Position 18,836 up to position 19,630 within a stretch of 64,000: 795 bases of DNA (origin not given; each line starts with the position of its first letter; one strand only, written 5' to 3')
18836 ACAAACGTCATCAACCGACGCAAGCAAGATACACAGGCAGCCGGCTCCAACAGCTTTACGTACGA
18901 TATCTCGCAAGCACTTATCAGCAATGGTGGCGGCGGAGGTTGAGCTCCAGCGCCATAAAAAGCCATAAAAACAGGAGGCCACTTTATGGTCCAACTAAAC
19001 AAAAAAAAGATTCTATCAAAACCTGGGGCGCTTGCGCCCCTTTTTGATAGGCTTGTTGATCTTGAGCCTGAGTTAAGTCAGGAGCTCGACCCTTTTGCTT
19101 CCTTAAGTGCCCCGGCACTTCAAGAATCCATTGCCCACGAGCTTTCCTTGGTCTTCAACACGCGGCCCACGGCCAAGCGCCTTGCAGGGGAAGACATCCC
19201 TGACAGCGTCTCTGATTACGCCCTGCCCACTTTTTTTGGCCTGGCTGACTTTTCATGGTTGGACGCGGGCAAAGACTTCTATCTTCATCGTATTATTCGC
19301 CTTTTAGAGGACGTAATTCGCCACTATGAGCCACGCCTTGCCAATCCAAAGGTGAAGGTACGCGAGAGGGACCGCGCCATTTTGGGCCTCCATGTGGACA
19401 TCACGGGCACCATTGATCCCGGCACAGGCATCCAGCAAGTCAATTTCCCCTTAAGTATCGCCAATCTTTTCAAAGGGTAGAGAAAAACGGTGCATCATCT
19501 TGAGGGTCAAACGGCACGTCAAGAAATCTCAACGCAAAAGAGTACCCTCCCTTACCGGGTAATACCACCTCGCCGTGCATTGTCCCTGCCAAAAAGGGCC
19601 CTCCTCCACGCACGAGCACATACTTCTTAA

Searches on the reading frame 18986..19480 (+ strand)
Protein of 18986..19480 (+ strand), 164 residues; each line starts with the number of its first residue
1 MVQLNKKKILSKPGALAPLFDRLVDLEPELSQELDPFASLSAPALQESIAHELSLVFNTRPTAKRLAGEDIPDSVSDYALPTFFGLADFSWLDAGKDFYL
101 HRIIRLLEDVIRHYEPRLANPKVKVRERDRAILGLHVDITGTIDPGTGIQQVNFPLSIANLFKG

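Call 9: search_protein_families(library=pfam, proteins=[window:18986-19480:+], max_evalue=0.01)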
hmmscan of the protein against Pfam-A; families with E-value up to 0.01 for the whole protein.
window:18986-19480:+ (164 aa): 1 family
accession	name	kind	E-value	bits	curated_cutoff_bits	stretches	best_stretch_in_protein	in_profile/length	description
PF04965.19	GPW_gp25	-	2.7e-09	37.1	27.2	1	45-143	3-91/96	Baseplate wedge protein gp25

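Call 76: search_protein_families(library=ncbifam, proteins=[window:18986-19480:+], max_evalue=0.01)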
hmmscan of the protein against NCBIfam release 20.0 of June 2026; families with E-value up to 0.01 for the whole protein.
window:18986-19480:+ (164 aa): 1 family
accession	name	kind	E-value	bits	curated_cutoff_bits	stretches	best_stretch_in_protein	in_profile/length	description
TIGR03357.1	VI_zyme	equivalog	1e-18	67.3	53.2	1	18-158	3-125/133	type VI secretion system baseplate subunit TssE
